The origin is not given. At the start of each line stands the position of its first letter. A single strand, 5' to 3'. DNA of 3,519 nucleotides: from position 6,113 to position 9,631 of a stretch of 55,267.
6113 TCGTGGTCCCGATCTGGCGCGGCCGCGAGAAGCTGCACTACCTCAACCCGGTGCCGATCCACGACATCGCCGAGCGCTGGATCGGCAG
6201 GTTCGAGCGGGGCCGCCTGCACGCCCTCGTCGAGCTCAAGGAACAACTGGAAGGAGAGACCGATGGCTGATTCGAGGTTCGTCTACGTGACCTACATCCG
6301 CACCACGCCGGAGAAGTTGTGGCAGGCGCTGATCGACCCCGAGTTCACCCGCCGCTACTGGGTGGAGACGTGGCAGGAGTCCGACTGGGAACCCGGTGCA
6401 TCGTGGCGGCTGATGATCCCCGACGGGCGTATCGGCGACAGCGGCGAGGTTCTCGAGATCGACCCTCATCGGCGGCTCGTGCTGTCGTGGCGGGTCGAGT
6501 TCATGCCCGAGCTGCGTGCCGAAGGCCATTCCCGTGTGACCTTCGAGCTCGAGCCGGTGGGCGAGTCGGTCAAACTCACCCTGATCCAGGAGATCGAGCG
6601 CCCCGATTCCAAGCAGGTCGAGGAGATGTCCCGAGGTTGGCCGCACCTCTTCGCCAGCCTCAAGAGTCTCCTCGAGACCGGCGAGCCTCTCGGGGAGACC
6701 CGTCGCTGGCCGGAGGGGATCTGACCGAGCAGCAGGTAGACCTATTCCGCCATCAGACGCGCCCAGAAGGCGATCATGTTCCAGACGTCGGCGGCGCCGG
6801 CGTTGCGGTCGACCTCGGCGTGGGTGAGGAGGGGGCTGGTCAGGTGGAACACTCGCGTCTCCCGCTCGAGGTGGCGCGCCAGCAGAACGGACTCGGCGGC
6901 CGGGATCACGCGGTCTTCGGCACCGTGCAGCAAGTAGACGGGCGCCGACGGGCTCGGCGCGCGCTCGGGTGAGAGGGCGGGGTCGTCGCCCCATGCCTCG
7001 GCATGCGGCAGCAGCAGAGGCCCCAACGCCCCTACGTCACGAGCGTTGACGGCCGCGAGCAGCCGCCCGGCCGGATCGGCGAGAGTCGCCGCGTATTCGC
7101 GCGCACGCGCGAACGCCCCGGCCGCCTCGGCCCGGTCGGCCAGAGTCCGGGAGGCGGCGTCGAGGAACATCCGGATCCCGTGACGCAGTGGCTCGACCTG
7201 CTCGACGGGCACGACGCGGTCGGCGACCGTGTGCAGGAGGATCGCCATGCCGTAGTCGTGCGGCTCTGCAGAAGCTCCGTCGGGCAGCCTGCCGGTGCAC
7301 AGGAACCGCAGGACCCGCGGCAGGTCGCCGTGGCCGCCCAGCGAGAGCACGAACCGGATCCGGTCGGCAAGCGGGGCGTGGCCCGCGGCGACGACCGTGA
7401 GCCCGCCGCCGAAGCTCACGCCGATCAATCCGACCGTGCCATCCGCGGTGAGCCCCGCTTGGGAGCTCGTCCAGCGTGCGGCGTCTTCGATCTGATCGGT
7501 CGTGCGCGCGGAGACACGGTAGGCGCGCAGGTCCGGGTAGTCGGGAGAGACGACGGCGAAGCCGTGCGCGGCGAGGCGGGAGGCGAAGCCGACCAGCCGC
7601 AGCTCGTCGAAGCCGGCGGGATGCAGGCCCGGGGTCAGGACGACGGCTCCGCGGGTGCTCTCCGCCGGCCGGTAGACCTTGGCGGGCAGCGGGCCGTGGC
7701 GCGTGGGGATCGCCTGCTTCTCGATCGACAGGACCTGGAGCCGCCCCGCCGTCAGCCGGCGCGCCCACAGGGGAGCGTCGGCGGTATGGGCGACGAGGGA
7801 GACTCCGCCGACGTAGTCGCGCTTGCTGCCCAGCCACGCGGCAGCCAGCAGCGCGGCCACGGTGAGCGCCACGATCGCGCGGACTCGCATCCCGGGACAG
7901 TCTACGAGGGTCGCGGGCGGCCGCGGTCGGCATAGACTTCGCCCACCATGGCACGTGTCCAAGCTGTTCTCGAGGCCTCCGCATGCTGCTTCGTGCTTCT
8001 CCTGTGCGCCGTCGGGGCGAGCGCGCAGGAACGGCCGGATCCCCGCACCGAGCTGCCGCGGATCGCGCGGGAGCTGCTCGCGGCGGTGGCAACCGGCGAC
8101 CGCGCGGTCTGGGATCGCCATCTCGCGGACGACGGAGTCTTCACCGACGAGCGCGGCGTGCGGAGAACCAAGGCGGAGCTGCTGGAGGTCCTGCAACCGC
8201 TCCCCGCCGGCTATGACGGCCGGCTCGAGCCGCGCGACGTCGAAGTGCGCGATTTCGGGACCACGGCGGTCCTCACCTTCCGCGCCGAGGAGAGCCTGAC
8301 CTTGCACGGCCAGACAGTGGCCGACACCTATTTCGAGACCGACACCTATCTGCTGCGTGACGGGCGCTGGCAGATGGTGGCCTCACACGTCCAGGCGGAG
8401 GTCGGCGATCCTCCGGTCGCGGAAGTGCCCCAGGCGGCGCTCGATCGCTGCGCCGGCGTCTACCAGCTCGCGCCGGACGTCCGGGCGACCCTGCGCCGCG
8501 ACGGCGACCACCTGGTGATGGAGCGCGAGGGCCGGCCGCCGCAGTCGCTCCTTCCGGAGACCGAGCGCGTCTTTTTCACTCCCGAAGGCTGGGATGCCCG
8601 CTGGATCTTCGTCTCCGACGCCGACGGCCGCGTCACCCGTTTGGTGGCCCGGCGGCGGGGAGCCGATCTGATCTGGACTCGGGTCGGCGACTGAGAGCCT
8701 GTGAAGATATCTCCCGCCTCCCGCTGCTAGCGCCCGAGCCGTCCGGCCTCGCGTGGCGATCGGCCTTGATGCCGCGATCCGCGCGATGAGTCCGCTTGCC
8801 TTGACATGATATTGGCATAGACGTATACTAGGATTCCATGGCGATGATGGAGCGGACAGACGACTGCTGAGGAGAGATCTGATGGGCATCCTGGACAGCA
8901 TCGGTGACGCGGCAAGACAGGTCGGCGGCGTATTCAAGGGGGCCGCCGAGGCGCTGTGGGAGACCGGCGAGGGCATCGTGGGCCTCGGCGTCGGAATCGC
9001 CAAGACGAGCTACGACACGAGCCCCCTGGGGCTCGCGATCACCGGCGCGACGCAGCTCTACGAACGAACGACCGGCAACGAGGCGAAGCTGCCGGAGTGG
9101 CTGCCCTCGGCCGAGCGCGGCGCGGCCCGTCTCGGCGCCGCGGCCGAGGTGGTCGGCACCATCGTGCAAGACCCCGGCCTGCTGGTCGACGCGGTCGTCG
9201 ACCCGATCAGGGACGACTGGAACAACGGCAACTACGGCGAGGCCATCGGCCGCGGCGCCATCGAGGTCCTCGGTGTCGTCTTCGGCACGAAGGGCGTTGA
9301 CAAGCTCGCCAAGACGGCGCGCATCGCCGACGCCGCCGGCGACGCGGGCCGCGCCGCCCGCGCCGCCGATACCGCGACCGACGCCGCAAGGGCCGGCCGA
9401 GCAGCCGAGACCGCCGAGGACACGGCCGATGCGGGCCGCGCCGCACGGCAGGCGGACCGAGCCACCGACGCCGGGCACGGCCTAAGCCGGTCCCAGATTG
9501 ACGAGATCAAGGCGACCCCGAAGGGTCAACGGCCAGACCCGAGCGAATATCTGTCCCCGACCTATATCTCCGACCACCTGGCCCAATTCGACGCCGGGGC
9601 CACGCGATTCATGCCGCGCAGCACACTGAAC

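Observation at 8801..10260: Polymorphic-toxin-like gene with an overlapping immunity-like ORF and an unassignable toxin domain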

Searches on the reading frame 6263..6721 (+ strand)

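Call 51: search_protein_families(library=pfam, proteins=[window:6263-6721:+], max_evalue=0.001)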
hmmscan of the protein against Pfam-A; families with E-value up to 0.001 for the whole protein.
window:6263-6721:+ (153 aa): 2 families
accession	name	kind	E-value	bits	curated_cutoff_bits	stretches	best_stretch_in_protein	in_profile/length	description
PF08327.17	AHSA1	-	9.4e-26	90.9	22.1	1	14-138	2-125/125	Activator of Hsp90 ATPase homolog 1-like protein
PF10604.15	Polyketide_cyc2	-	1.7e-05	25.6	27.4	1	9-112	7-109/142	Polyketide cyclase / dehydrase and lipid transport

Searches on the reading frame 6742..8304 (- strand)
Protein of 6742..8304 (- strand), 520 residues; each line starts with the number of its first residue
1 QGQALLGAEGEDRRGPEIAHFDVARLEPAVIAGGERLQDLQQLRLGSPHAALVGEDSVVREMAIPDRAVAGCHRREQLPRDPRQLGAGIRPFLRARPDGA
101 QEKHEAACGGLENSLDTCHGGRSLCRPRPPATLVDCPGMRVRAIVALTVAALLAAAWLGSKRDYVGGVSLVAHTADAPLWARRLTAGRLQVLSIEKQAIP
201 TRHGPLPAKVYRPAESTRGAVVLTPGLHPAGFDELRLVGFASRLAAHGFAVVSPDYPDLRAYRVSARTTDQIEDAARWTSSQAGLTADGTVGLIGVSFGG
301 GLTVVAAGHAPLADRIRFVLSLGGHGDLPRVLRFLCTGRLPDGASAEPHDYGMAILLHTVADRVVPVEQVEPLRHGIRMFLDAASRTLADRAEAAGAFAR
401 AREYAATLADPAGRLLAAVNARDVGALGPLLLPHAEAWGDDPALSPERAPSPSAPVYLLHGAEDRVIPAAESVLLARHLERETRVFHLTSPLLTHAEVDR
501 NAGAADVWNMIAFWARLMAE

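Call 51: search_protein_families(library=pfam, proteins=[window:6742-8304:-], max_evalue=0.001)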
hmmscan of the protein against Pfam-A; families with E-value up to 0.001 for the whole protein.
window:6742-8304:- (520 aa): 6 families
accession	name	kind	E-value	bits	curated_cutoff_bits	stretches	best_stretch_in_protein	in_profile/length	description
PF20434.5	BD-FAE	-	9.6e-06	25.7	26.8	0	241-307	40-107/215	BD-FAE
PF03583.20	LIP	-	5.6e-05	23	23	0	242-308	20-90/286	Secretory lipase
PF01738.24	DLH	-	6.7e-05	23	21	0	265-315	74-123/217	Dienelactone hydrolase family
PF12146.15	Hydrolase_4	-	9.7e-05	22.2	27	0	447-488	185-226/239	Serine aminopeptidase, S33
PF12740.14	PETase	-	0.00013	21.9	28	1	208-310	42-146/263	PET hydrolase-like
PF00326.27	Peptidase_S9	-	0.00047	20.1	22.6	0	267-311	43-86/213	Prolyl oligopeptidase family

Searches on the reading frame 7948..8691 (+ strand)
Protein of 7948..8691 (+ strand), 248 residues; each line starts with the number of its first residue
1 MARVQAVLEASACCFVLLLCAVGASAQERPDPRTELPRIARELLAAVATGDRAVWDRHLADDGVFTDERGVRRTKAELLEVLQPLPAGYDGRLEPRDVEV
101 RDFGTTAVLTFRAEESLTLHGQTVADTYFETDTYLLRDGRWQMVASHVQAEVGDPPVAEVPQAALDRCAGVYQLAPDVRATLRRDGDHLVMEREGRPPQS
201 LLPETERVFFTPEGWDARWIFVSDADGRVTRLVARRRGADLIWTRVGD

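Call 51: search_protein_families(library=pfam, proteins=[window:7948-8691:+], max_evalue=0.001)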
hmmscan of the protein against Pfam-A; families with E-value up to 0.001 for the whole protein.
window:7948-8691:+ (248 aa): 3 families
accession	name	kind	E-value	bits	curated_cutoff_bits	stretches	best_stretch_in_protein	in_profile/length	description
PF14534.12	DUF4440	-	1.3e-16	61.4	25.2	1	39-143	4-107/107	Domain of unknown function (DUF4440)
PF11954.13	DUF3471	-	3.2e-07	31.1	29.3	1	155-235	2-89/103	Domain of unknown function (DUF3471)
PF12680.13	SnoaL_2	-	1.4e-06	29.3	27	1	41-141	2-99/102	SnoaL-like domain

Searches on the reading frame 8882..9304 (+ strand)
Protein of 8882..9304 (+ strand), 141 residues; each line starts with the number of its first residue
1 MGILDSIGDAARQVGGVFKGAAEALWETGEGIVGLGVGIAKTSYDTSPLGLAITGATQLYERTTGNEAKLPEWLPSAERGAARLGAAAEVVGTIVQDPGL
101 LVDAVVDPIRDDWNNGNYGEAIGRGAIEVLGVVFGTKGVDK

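Call 68: find_homologous_proteins(query=A4, max_evalue=0.001)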
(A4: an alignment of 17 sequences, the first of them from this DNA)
Query A4 (17 sequences) (141 aa, profile of the alignment): 61 proteins with E <= 0.001 among 8000 candidates.
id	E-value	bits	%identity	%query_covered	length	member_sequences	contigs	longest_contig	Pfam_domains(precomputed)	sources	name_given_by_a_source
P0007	8.9e-58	212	70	100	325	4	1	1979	-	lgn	-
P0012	1.1e-57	212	71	100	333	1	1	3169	-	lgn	-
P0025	3.8e-57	210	83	100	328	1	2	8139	-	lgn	-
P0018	4.5e-57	210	67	100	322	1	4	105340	-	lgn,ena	-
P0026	5.1e-57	209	77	100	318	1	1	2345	-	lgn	-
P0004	1.1e-56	208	84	100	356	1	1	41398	-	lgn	-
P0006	2.7e-56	207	68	96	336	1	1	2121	-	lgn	-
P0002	3.6e-56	207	83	100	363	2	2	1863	-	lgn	-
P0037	4.3e-56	206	68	96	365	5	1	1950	PF13930.13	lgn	-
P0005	6.9e-56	206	66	100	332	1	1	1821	-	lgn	-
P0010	1.6e-55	205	68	100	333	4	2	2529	-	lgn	-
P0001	2.0e-55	204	100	100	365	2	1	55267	-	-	-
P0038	2.2e-55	204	63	100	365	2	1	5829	PF13930.13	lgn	-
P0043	2.3e-55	204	67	100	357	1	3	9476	PF13930.13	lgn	-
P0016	6.5e-55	203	63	96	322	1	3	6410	-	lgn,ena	-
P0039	7.2e-55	203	70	100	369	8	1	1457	PF13930.13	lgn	-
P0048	1.1e-54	202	65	100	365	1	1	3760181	PF13930.13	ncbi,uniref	ncbi:DNA/RNA non-specific endonuclease [Luteimonas sp. WGS1318]|uniref:DNA/RNA non-specific endonucl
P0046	1.2e-54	202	65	100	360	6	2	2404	PF13930.13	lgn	-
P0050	1.2e-54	202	65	100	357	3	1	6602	PF13930.13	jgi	jgi:hypothetical protein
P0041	2.5e-54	201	66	100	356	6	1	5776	PF13930.13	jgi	jgi:hypothetical protein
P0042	3.4e-54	200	65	100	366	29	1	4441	PF13930.13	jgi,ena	-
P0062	3.8e-54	200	63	100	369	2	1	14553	PF13930.13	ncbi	ncbi:MAG: DNA/RNA non-specific endonuclease [Luteimonas sp.]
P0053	5.7e-54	200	63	100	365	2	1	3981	PF13930.13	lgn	-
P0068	9.1e-54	199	65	100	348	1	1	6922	PF13930.13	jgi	jgi:hypothetical protein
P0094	1.1e-53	199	61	100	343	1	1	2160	PF13930.13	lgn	-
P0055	2.6e-53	197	64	98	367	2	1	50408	PF13930.13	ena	-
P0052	2.6e-53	197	64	98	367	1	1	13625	PF13930.13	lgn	-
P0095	3.0e-53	197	60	98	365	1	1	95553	PF13930.13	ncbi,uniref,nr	ncbi:DNA/RNA non-specific endonuclease [Luteimonas deserti]|uniref:DNA/RNA non-specific endonuclease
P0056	3.4e-53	197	64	98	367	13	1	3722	PF13930.13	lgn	-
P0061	3.6e-53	197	62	100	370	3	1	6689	PF13930.13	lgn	-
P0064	8.0e-53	196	61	96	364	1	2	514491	PF13930.13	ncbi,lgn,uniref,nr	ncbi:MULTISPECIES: DNA/RNA non-specific endonuclease [Luteimonas]|uniref:DNA/RNA non-specific endonu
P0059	1.1e-51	192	65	100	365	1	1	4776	PF13930.13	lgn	-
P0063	1.8e-51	191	61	100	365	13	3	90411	PF13930.13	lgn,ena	-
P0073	1.5e-50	189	60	100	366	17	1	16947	PF13930.13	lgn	-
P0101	1.6e-48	182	60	100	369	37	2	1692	PF13930.13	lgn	-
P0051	1.7e-48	182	61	99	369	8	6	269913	PF13930.13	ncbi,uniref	ncbi:DNA/RNA non-specific endonuclease [Luteimonas sp. TWI662]|uniref:DNA/RNA non-specific endonucle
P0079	1.5e-45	172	62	94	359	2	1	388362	PF13930.13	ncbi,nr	ncbi:hypothetical protein WQ56_02835 [Luteimonas sp. FCS-9]|nr:hypothetical protein WQ56_02835 [Lute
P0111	5.6e-45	170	59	99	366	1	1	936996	PF13930.13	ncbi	-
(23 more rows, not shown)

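Call 93: find_related_loci(query=A4, collection=viral_contigs, flank=6000)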
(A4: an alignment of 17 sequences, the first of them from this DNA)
Query A4 (141 aa) in viral_contigs; peptide patterns used: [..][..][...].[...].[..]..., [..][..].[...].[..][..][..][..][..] (x = any residue, [..] = any of these).
56 stretches matched a pattern, but none encodes a relative of the query by tblastn (E <= 1e-3).

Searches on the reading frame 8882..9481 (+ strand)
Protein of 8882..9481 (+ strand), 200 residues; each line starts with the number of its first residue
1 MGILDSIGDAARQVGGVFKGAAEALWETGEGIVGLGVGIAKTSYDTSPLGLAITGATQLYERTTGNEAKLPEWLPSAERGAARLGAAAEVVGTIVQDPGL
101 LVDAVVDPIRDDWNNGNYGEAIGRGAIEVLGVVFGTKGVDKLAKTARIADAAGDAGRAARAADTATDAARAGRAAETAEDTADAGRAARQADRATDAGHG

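Call 64: search_dna_similar(query=window:8882-9481:+, collection=plasmids, mode=protein, max_rows=15)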
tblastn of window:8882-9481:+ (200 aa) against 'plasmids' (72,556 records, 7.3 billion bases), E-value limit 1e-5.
No match.
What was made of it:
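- It is absent from plasmids and phages, where many bacteriocins reside (calls 64, 93).
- Tried and rejected: N-module on plasmids (call 64) and on viral contigs (call 93): absent.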
